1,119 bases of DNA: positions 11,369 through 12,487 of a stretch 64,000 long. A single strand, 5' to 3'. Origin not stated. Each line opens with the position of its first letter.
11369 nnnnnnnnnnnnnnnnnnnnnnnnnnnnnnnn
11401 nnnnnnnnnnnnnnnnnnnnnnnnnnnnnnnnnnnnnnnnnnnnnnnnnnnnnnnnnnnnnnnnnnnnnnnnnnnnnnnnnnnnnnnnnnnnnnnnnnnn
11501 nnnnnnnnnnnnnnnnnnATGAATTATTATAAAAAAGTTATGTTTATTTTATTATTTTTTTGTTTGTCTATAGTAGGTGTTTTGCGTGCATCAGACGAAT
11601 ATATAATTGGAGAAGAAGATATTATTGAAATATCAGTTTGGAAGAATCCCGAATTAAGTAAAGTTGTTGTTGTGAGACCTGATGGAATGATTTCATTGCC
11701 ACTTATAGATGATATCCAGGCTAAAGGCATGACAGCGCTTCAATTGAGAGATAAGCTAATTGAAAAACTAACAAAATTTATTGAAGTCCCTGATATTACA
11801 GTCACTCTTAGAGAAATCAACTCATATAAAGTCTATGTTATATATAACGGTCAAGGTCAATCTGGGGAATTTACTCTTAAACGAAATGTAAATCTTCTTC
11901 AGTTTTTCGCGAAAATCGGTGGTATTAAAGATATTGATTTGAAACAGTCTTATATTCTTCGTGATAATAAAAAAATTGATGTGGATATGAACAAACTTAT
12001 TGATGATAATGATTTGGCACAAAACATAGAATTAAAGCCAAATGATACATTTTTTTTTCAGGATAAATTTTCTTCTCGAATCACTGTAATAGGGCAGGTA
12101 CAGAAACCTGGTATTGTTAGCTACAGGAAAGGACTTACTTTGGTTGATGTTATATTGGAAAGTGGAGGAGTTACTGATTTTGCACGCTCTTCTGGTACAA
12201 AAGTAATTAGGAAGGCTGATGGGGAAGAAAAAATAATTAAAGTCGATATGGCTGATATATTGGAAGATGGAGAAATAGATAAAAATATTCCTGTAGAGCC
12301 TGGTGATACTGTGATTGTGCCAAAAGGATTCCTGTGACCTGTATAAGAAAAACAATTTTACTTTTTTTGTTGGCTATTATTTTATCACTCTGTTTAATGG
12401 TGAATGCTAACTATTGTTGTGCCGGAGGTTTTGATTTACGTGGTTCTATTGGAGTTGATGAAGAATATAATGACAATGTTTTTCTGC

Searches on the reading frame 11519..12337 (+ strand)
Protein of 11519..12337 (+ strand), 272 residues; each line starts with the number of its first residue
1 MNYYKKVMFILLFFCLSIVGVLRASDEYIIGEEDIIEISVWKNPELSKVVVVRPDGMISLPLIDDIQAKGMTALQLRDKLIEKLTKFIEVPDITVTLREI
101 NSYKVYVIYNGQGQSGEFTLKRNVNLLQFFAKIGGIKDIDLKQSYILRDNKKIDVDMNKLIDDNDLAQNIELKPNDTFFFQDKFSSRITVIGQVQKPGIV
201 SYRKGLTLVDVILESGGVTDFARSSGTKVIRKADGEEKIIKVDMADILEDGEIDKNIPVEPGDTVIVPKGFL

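Call 6: search_protein_families(library=pfam, proteins=[window:11519-12337:+])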
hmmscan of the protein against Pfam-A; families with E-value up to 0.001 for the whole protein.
window:11519-12337:+ (272 aa): 3 families
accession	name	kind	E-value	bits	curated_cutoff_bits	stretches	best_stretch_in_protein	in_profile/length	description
PF02563.21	Poly_export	-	7.4e-23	81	28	1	24-97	3-76/77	Polysaccharide biosynthesis/export protein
PF22461.2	SLBB_2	-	1.4e-15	57.6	27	1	187-267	2-79/79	SLBB domain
PF10531.15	SLBB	-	1.3e-11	44.6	27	1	188-236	2-49/55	SLBB domain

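Call 66: find_homologous_proteins(query=window:11519-12337:+, max_evalue=1e-30)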
Query window:11519-12337:+ (272 aa): 40 proteins with E <= 1e-30 among 1259 candidates.
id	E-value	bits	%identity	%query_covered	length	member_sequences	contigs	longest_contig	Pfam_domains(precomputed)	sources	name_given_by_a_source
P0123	3.2e-164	563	97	100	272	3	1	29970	PF10531.16,PF02563.22,PF22461.3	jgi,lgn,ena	-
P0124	1.5e-99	351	61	90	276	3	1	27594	PF10531.16,PF02563.22,PF22461.3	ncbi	-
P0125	1.5e-99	351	63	91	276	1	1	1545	PF10531.16,PF02563.22,PF22461.3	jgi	-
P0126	5.9e-98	345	61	98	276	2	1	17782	PF10531.16,PF02563.22,PF22461.3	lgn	-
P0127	9.3e-98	345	62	95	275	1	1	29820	PF10531.16,PF02563.22,PF22461.3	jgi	-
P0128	1.6e-92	328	57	98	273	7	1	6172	PF10531.16,PF02563.22,PF22461.3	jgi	-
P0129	9.3e-92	325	58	100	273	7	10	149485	PF10531.16,PF02563.22,PF22461.3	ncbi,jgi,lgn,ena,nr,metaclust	ncbi:MAG: hypothetical protein A3C43_01035 [Candidatus Schekmanbacteria bacterium RIFCSPHIGHO2_02_FU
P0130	3.6e-88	313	56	98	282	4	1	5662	PF10531.16,PF02563.22,PF22461.3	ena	-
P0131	7.8e-87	309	54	100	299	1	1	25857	PF10531.16,PF02563.22,PF22461.3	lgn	-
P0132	3.7e-85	304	51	100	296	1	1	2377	PF10531.16,PF02563.22,PF22461.3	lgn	-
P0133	3.5e-75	271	49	99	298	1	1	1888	PF10531.16,PF02563.22,PF22461.3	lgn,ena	-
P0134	2.4e-60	222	41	58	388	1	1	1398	PF10531.16,PF02563.22,PF22461.3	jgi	-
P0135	1.1e-58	217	40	59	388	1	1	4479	PF10531.16,PF02563.22,PF22461.3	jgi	jgi:polysaccharide export outer membrane protein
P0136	3.2e-50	189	57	61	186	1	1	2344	PF02563.22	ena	-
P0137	1.1e-46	178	55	56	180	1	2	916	PF02563.22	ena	-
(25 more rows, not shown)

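Call 67: find_encoding_contigs(protein=P0129, flank=7000, max_places=2)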
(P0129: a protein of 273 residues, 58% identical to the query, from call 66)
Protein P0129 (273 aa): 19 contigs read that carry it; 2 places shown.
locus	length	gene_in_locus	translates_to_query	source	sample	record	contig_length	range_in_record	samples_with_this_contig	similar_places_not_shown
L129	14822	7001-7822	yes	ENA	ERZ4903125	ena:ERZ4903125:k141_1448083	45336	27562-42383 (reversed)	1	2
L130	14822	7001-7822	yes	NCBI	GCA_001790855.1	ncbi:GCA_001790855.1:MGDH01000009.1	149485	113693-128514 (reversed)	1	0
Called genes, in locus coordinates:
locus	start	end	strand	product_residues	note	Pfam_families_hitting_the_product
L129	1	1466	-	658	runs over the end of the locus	PF21033:RMD1-3 (faint), PF13181:TPR_8 (faint), PF13424:TPR_12 (faint), PF13374:TPR_10 (faint), PF13414:TPR_11 (faint), PF13431:TPR_17 (weak), PF00515:TPR_1 (weak), PF07719:TPR_2 (weak), +1 more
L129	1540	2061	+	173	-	PF13472:Lipase_GDSL_2 (weak)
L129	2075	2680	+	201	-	PF16822:ALGX (weak)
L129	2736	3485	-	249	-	PF00535:Glycos_transf_2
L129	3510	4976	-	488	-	PF02310:B12-binding, PF04055:Radical_SAM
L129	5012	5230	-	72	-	-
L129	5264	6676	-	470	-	PF00070:Pyr_redox (faint), PF00890:FAD_binding_2 (weak), PF01266:DAO, PF01494:FAD_binding_3 (faint), PF01593:Amino_oxidase, PF07992:Pyr_redox_2 (faint), PF13450:NAD_binding_8, PF03275:GLF (faint)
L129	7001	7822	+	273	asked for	PF02563:Poly_export, PF10531:SLBB, PF22461:SLBB_2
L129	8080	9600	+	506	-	PF02706:Wzz (weak), PF13807:GNVR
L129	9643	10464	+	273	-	PF10609:ParA (weak), PF13614:AAA_31 (weak)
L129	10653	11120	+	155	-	PF00072:Response_reg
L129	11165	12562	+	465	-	PF13727:CoA_binding_3, PF02397:Bac_transf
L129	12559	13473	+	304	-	PF01522:Polysacc_deac_1, PF11959:DUF3473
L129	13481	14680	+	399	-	PF01041:DegT_DnrJ_EryC1, PF01212:Beta_elim_lyase (faint)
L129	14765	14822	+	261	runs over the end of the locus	PF01061:ABC2_membrane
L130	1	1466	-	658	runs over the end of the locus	PF21033:RMD1-3 (faint), PF13181:TPR_8 (faint), PF13424:TPR_12 (faint), PF13374:TPR_10 (faint), PF13414:TPR_11 (faint), PF13431:TPR_17 (weak), PF00515:TPR_1 (weak), PF07719:TPR_2 (weak), +1 more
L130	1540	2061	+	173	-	PF13472:Lipase_GDSL_2 (weak)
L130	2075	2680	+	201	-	PF16822:ALGX (weak)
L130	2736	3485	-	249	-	PF00535:Glycos_transf_2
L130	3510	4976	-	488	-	PF02310:B12-binding, PF04055:Radical_SAM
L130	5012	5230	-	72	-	-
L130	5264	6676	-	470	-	PF00070:Pyr_redox (faint), PF00890:FAD_binding_2 (weak), PF01266:DAO, PF01494:FAD_binding_3 (faint), PF01593:Amino_oxidase, PF07992:Pyr_redox_2 (faint), PF13450:NAD_binding_8, PF03275:GLF (faint)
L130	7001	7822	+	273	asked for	PF02563:Poly_export, PF10531:SLBB, PF22461:SLBB_2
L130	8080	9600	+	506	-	PF02706:Wzz (weak), PF13807:GNVR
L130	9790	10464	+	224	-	PF10609:ParA, PF13614:AAA_31 (weak)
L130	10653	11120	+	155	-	PF00072:Response_reg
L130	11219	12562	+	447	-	PF13727:CoA_binding_3, PF02397:Bac_transf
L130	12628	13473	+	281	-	PF01522:Polysacc_deac_1, PF11959:DUF3473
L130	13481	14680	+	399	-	PF01041:DegT_DnrJ_EryC1, PF01212:Beta_elim_lyase (faint)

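Call 68: find_encoding_contigs(protein=P0124, flank=7000, max_places=1)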
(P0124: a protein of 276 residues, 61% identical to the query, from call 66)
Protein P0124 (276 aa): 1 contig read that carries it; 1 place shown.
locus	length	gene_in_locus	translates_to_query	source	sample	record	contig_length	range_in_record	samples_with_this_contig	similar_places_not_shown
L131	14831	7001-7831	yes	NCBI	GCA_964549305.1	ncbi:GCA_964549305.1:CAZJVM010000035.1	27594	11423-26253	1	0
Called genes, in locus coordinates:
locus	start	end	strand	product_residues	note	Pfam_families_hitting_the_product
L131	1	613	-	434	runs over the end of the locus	PF00070:Pyr_redox (faint), PF01266:DAO (weak), PF01593:Amino_oxidase, PF07992:Pyr_redox_2 (faint), PF13450:NAD_binding_8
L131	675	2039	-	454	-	PF02310:B12-binding, PF04055:Radical_SAM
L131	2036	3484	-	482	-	PF01593:Amino_oxidase, PF07992:Pyr_redox_2 (faint), PF13450:NAD_binding_8, PF03275:GLF (faint)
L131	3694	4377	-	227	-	PF05711:TylF, PF13578:Methyltransf_24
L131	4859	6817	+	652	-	PF10114:PocR, PF01590:GAF, PF13185:GAF_2, PF00990:GGDEF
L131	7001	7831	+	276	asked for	PF02563:Poly_export, PF22461:SLBB_2, PF10531:SLBB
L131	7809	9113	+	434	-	PF10082:BBP2_2 (faint), PF13557:Phenol_MetA_deg (faint)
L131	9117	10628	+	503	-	PF02706:Wzz (weak), PF13807:GNVR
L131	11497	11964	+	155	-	PF00072:Response_reg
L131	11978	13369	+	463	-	PF13727:CoA_binding_3, PF02397:Bac_transf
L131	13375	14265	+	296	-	PF01522:Polysacc_deac_1, PF11959:DUF3473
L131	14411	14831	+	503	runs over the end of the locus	PF01943:Polysacc_synt, PF13440:Polysacc_synt_3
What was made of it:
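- Tried and rejected: It missed the 41% orthologue, which I later reached through the neighbouring export gene (calls 66, 68).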

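Call 69: find_encoding_contigs(protein=P0127, flank=7000, max_places=1)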
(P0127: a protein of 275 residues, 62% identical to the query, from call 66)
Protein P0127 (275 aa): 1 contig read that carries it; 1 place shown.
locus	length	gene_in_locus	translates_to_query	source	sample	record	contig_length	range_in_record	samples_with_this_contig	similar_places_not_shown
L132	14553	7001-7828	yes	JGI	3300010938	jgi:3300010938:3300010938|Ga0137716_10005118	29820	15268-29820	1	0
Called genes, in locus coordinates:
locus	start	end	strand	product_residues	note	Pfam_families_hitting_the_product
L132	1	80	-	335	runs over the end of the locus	PF01136:Peptidase_U32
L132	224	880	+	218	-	PF13483:Lactamase_B_3, PF12706:Lactamase_B_2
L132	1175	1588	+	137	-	-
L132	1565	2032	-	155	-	PF01135:PCMT, PF01209:Ubie_methyltran, PF02390:Methyltransf_4 (weak), PF08241:Methyltransf_11, PF08242:Methyltransf_12, PF13489:Methyltransf_23, PF13649:Methyltransf_25, PF13847:Methyltransf_31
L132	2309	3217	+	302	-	PF01077:NIR_SIR, PF00037:Fer4 (faint), PF13237:Fer4_10 (weak), PF12838:Fer4_7 (weak), PF13187:Fer4_9 (weak)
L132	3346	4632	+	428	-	PF13185:GAF_2, PF01590:GAF, PF13492:GAF_3, PF13487:HD_5, PF01966:HD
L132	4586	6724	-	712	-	PF00989:PAS, PF08448:PAS_4, PF13426:PAS_9, PF00989:PAS, PF08447:PAS_3, PF08448:PAS_4, PF13426:PAS_9, PF00512:HisKA, +4 more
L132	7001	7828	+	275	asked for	PF02563:Poly_export, PF10531:SLBB, PF22461:SLBB_2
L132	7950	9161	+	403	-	PF10082:BBP2_2 (faint)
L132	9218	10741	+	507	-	PF13807:GNVR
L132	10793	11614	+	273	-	PF10609:ParA (weak), PF01656:CbiA (weak), PF13614:AAA_31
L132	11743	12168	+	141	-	PF00072:Response_reg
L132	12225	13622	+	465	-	PF13727:CoA_binding_3, PF02397:Bac_transf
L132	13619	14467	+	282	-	PF01522:Polysacc_deac_1, PF11959:DUF3473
